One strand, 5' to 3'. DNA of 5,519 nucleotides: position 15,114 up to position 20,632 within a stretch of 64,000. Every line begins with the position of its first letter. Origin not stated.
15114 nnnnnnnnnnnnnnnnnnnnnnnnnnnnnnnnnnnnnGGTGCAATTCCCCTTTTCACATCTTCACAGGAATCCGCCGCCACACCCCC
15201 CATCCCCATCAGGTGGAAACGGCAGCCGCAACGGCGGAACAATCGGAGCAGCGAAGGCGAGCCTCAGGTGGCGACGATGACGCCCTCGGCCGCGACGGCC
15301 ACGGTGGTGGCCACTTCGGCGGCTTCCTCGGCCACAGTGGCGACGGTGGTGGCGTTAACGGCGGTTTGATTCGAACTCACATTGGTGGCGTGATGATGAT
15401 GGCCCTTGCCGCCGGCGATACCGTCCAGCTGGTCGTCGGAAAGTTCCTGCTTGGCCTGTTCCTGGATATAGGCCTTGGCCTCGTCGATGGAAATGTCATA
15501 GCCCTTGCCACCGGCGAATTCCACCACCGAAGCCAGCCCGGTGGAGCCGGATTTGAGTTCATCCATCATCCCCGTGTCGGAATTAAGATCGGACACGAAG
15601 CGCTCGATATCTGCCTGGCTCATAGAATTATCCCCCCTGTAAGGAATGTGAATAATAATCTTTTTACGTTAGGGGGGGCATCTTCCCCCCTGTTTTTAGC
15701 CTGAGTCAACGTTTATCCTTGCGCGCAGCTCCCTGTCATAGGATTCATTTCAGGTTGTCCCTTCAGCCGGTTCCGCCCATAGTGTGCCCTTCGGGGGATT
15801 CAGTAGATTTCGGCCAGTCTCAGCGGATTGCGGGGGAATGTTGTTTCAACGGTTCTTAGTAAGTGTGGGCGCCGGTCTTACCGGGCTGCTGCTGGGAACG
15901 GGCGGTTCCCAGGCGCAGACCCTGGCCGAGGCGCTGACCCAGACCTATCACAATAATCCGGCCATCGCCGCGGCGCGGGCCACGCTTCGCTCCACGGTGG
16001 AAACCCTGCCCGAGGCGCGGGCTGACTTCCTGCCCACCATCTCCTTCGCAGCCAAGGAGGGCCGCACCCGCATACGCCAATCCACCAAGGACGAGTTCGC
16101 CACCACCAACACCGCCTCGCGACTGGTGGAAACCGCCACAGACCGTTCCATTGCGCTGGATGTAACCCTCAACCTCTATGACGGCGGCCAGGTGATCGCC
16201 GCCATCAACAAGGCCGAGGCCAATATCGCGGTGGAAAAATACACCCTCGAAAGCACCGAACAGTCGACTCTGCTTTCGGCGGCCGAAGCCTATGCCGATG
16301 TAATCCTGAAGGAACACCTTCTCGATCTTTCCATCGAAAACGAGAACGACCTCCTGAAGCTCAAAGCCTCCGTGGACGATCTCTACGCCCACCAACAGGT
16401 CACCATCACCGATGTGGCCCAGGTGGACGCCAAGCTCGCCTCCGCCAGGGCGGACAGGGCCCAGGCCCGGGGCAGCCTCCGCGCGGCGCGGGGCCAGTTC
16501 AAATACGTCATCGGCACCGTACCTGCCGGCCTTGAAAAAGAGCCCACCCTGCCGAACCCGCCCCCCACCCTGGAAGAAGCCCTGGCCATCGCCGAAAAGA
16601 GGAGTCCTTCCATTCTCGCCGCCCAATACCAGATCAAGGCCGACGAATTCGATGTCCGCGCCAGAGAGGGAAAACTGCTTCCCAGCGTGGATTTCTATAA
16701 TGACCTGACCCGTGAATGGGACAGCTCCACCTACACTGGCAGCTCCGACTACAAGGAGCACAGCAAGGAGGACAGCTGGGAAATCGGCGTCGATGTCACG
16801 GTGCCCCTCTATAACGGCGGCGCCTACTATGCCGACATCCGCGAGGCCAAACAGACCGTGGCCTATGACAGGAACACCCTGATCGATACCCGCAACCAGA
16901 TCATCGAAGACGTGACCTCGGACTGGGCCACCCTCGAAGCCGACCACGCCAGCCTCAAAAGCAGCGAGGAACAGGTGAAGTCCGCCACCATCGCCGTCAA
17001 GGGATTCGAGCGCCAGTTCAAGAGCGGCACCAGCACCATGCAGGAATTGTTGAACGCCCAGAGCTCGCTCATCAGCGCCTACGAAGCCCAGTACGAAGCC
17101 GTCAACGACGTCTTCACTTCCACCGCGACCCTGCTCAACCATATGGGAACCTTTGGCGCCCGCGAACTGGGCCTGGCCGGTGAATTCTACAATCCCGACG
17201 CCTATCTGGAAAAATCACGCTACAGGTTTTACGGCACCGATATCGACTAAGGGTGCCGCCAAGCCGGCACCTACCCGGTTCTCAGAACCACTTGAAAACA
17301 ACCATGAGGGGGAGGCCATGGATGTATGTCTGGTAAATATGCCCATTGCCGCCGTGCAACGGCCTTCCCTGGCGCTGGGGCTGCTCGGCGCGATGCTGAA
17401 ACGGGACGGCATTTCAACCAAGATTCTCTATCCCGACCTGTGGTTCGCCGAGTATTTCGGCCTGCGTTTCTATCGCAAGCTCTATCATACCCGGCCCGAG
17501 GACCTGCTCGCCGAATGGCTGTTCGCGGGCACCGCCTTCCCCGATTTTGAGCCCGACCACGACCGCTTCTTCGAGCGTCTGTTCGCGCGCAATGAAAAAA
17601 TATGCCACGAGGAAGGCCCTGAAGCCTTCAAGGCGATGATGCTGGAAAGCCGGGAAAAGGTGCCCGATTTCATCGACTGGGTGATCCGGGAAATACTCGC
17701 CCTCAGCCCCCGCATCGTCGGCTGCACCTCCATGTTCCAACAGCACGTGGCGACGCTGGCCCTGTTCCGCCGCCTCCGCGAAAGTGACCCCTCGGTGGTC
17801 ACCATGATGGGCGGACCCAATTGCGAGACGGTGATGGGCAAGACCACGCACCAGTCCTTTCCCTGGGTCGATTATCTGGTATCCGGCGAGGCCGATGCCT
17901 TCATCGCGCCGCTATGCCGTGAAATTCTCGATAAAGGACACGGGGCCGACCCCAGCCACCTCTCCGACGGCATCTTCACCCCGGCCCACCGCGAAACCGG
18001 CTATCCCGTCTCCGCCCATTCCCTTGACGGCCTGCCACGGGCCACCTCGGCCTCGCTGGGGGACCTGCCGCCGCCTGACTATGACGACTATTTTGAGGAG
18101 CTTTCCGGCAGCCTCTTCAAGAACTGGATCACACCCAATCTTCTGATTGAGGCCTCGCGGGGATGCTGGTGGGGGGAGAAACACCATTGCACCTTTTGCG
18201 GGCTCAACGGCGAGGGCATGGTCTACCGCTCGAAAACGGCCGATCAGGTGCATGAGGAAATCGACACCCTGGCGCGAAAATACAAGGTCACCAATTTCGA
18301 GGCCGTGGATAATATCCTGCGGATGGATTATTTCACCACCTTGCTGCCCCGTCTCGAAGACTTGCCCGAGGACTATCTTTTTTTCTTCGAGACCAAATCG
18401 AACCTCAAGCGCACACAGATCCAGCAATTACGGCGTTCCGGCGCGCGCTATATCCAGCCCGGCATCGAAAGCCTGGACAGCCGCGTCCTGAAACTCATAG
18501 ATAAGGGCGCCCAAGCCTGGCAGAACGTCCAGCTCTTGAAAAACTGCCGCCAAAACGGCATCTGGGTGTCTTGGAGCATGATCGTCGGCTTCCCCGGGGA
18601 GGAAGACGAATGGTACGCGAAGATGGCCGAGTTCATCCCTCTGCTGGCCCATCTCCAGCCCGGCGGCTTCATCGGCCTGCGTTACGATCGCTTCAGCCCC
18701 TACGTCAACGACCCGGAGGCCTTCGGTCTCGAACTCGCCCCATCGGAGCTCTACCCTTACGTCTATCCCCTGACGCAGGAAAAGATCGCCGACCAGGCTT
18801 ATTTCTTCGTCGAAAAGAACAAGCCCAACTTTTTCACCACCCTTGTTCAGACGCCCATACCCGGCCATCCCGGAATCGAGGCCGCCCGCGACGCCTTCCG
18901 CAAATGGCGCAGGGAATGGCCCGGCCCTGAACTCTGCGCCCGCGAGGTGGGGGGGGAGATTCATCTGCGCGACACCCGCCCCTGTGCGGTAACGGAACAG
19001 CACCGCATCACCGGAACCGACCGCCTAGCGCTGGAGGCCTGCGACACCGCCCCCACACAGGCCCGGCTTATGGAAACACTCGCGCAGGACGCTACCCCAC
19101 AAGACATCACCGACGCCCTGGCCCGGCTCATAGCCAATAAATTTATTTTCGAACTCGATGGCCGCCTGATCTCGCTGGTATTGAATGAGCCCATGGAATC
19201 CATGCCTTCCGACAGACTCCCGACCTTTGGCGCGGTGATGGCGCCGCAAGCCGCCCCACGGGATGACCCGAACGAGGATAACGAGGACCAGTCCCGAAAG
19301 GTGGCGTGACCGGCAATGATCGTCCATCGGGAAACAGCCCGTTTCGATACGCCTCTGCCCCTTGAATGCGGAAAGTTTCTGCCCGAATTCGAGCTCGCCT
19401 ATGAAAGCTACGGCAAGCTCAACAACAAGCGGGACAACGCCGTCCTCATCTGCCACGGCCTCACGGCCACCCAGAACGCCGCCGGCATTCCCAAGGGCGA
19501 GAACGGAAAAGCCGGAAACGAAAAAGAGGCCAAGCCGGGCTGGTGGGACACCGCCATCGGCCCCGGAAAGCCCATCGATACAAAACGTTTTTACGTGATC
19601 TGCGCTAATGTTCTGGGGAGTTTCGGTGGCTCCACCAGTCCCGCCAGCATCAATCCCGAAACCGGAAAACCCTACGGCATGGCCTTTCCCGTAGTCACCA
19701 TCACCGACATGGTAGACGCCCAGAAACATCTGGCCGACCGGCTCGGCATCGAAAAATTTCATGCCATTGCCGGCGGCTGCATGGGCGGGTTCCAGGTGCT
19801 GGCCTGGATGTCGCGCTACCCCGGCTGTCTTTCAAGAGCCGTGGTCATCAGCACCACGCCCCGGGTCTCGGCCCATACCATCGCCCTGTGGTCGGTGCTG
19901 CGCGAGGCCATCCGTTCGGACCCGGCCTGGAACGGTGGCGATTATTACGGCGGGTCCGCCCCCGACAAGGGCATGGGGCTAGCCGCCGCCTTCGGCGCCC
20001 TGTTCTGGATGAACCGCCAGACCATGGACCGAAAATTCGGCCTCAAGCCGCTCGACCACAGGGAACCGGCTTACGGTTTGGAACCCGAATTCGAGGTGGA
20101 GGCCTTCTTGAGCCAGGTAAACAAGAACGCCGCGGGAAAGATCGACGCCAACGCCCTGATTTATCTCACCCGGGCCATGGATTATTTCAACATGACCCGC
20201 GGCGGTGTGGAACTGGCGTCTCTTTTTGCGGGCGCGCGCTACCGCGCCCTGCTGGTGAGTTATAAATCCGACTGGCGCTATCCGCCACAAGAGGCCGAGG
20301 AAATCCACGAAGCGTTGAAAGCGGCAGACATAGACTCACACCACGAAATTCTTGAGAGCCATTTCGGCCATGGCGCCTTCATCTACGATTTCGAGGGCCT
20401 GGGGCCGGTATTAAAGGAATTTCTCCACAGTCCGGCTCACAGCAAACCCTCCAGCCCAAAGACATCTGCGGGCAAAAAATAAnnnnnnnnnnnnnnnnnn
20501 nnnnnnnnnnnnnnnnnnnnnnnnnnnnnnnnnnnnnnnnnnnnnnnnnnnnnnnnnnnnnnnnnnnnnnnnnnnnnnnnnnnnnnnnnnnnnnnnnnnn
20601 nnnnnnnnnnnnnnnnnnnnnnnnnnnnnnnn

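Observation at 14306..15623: Precursor cores are poly-His-initiated, Cys-free A/V/T/E-rich low-complexity segments with internal repeats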

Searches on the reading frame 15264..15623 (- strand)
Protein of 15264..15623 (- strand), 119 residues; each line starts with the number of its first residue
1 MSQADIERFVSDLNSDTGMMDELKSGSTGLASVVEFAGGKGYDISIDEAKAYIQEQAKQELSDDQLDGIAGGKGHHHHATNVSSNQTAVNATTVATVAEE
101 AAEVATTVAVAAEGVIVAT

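Call 4: search_protein_families(library=ncbifam, proteins=[window:15264-15623:-], max_evalue=0.01)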
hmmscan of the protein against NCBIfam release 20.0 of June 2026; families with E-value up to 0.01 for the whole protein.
window:15264-15623:- (119 aa): 3 families
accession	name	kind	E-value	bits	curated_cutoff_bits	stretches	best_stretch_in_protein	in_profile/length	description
TIGR03798.1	leader_Nif11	subfamily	4.3e-09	36.5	32.3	1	1-72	1-68/68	Nif11-like leader peptide family RiPP precursor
NF038167.1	cyan_ocin_like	subfamily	1.9e-06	28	32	1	57-96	7-46/72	CTB family bacteriocin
NF041397.1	TranRegGlpR_Halo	equivalog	0.00034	20.3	300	1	1-111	31-140/253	HTH-type transcriptional regulator GlpR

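Call 5: search_protein_families(library=pfam, proteins=[window:15264-15623:-], max_evalue=0.01)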
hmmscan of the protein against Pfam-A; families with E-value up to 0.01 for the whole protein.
window:15264-15623:- (119 aa): 1 family
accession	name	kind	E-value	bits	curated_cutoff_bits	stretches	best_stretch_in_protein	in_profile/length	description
PF07862.16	Nif11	-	6.8e-06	26.7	23.8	1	1-48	1-47/48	Nif11 domain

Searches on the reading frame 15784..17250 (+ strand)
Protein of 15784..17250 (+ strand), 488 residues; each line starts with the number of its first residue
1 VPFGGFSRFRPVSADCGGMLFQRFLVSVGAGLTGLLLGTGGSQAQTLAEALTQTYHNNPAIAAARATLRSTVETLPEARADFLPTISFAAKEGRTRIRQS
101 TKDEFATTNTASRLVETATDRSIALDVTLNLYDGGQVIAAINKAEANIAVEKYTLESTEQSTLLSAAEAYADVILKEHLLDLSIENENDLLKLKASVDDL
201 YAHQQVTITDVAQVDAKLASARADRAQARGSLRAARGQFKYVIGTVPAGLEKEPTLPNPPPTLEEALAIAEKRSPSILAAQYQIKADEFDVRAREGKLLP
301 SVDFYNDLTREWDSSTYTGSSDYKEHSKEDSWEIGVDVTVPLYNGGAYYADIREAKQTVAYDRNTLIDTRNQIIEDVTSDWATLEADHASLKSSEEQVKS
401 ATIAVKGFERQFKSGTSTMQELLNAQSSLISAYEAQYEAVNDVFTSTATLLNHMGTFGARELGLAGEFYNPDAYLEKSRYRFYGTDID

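Call 4: search_protein_families(library=ncbifam, proteins=[window:15784-17250:+], max_evalue=0.01)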
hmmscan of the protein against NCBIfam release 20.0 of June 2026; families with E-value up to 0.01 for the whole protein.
window:15784-17250:+ (488 aa): 4 families
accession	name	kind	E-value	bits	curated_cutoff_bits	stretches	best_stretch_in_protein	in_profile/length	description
TIGR01844.1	type_I_sec_TolC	subfamily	3.6e-76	256.8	225.15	1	43-466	1-409/414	TolC family outer membrane protein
NF007002.0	PRK09465.1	equivalog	3.9e-30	104.8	495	1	40-457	19-426/460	outer membrane channel protein TolC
TIGR01845.1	outer_NodT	subfamily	2.8e-24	85.8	210.05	1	47-455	59-458/460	efflux transporter outer membrane subunit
NF052390.1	efflux_OMP_AbuO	equivalog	3.5e-22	78.7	700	1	35-445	11-421/447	multidrug efflux outer membrane protein AbuO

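Call 5: search_protein_families(library=pfam, proteins=[window:15784-17250:+], max_evalue=0.01)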
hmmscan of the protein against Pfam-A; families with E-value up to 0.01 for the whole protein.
window:15784-17250:+ (488 aa): 1 family
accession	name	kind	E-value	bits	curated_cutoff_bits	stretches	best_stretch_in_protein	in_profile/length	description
PF02321.23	OEP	-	1.2e-56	192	22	2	263-451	1-183/187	Outer membrane efflux protein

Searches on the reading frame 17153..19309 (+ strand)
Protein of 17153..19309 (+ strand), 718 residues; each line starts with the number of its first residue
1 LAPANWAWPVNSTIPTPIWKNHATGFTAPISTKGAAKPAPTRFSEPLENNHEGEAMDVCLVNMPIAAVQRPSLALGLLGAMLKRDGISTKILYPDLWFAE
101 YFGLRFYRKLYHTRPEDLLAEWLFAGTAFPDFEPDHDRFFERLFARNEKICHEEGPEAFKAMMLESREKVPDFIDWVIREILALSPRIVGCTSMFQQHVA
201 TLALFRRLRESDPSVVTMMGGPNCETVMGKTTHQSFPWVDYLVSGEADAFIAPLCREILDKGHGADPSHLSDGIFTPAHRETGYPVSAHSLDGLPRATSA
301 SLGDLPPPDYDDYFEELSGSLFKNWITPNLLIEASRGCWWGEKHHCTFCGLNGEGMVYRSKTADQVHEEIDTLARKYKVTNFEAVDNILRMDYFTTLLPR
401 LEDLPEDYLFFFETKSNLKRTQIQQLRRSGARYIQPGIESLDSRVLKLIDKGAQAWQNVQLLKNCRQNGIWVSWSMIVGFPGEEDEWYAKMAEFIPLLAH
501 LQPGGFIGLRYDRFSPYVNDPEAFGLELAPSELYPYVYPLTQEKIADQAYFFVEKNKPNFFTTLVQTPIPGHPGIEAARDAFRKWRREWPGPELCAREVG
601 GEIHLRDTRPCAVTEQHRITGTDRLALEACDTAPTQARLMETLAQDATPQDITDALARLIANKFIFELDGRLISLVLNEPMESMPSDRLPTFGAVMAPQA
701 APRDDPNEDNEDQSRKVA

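Call 6: search_protein_families(library=pfam, proteins=[window:17153-19309:+], max_evalue=0.001)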
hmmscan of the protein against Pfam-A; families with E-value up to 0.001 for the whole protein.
window:17153-19309:+ (718 aa): 2 families
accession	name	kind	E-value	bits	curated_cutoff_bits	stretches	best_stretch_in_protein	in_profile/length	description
PF04055.27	Radical_SAM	-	2e-18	67.6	29.5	1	334-495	3-166/166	Radical SAM superfamily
PF02310.24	B12-binding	-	0.00014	22.1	32.1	1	175-248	41-114/121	B12 binding domain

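Call 9: search_protein_families(library=ncbifam, proteins=[window:17153-19309:+], max_evalue=0.001)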
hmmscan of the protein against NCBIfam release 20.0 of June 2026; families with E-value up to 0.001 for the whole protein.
window:17153-19309:+ (718 aa): 16 families
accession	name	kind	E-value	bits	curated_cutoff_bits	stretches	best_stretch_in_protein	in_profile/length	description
TIGR03975.1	rSAM_ocin_1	subfamily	5.9e-212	705.4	281.85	1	58-677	1-606/606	RiPP maturation radical SAM C-methyltransferase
TIGR03471.1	HpnJ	equivalog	1.4e-16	60.5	577.6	1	202-494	85-361/472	hopanoid biosynthesis associated radical SAM protein HpnJ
NF050148.1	rSAM_ApyD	equivalog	4.8e-16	58.3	750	1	177-486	66-354/645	RiPP biosynthesis radical SAM protein ApyD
TIGR04479.1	bcpD_PhpK_rSAM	subfamily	1.2e-13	50.3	600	1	325-495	237-406/504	PhpK family radical SAM P-methyltransferase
TIGR02026.1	BchE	equivalog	2.9e-12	46.2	481.35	1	179-486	57-353/497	magnesium-protoporphyrin IX monomethyl ester anaerobic oxidative cyclase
TIGR04014.1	B12_SAM_MJ_0865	equivalog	4e-12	45.7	360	1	329-495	160-333/434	methyl-coenzyme M reductase glutamine C-methyltransferase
TIGR04072.2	rSAM_ladder_B12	equivalog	2.8e-10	39.4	360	1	332-510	183-361/443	lipid biosynthesis B12-binding/radical SAM protein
TIGR04367.1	HpnR_B12_rSAM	equivalog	1.3e-09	37.1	650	1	179-479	54-334/490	hopanoid C-3 methylase HpnR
TIGR04013.1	B12_SAM_MJ_1487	hypoth_equivalog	3.2e-09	36.1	251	1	322-499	144-334/382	TIGR04013 family B12-binding domain/radical SAM domain-containing protein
TIGR04385.1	B12_rSAM_cofa1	equivalog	1.1e-07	31.5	450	1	171-494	62-360/438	B12 lower ligand biosynthesis radical SAM protein BzaD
TIGR01125.1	TIGR01125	equivalog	9.8e-06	24.9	356.95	1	342-495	146-313/432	30S ribosomal protein S12 methylthiotransferase RimO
TIGR00089.1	TIGR00089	subfamily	1.3e-05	24.2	251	1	333-495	144-315/429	MiaB/RimO family radical SAM methylthiotransferase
NF040546.1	rSAM_CUAEP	equivalog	8.7e-05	21.4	500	1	419-495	262-338/468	CUAEP/CCAEP-tail radical SAM (seleno)protein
NF038361.1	rSAM_Sden_1168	equivalog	0.00019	20.1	575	1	330-489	283-442/560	Sden_1168 family B12-binding radical SAM P-methyltransferase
TIGR01212.1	TIGR01212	equivalog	0.00047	19.4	180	0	433-494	140-201/302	tRNA modification radical SAM protein MnmL/YtqA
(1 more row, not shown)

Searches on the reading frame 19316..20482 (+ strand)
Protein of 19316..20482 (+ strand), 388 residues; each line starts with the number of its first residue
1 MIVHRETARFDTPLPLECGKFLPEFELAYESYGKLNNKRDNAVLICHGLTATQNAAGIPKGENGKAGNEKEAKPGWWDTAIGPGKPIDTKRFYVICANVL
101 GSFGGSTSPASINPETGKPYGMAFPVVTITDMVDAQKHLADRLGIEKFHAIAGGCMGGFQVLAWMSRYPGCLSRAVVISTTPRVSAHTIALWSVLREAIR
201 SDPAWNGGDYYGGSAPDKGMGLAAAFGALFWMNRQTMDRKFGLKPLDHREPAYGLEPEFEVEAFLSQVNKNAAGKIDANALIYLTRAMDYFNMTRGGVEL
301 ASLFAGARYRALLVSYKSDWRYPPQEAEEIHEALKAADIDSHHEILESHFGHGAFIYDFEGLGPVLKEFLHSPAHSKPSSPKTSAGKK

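Call 6: search_protein_families(library=pfam, proteins=[window:19316-20482:+], max_evalue=0.001)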
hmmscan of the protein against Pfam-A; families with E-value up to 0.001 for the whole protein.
window:19316-20482:+ (388 aa): 1 family
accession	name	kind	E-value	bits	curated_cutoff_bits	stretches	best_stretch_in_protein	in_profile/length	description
PF00561.26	Abhydrolase_1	-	5.1e-14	53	25.8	1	41-357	1-243/245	alpha/beta hydrolase fold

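Call 9: search_protein_families(library=ncbifam, proteins=[window:19316-20482:+], max_evalue=0.001)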
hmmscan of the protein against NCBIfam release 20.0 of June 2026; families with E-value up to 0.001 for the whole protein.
window:19316-20482:+ (388 aa): 10 families
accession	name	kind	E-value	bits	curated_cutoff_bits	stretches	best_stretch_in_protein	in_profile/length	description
NF001209.0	PRK00175.1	equivalog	2e-118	395.5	331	1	3-375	12-377/381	homoserine O-acetyltransferase MetX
TIGR01392.2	MetX_acetyl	equivalog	1.2e-106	356.7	500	1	12-370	3-350/351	homoserine O-acetyltransferase MetX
NF047916.1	MetX_succinyl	exception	2.1e-106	356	560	1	2-370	4-366/370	homoserine O-succinyltransferase MetX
NF005262.1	PRK06765.1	equivalog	1e-81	274.8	450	1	17-370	15-365/366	E22 family MetX-like putative esterase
NF047917.1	MetX_acetyl_MTB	exception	3.1e-79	266.7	475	1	14-371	15-360/361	homoserine O-acetyltransferase MetX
NF005757.0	PRK07581.1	subfamily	7.2e-39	133.6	332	2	78-355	58-318/339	hypothetical protein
NF005071.0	PRK06489.1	equivalog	6.9e-25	87.9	305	1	17-212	43-221/362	hypothetical protein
NF047915.1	homoser_Ac_Staph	exception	2.5e-17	63.2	500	1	17-201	16-176/320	homoserine O-acetyltransferase MetX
NF006449.0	PRK08775.1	equivalog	9.5e-16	57.6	296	1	68-372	77-339/344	homoserine O-succinyltransferase MetX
NF051488.1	bifunc_PcaDC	exception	7.4e-05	22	390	0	126-186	58-117/375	bifunctional 3-oxoadipate enol-lactonase/4-carboxymuconolactone decarboxylase PcaDC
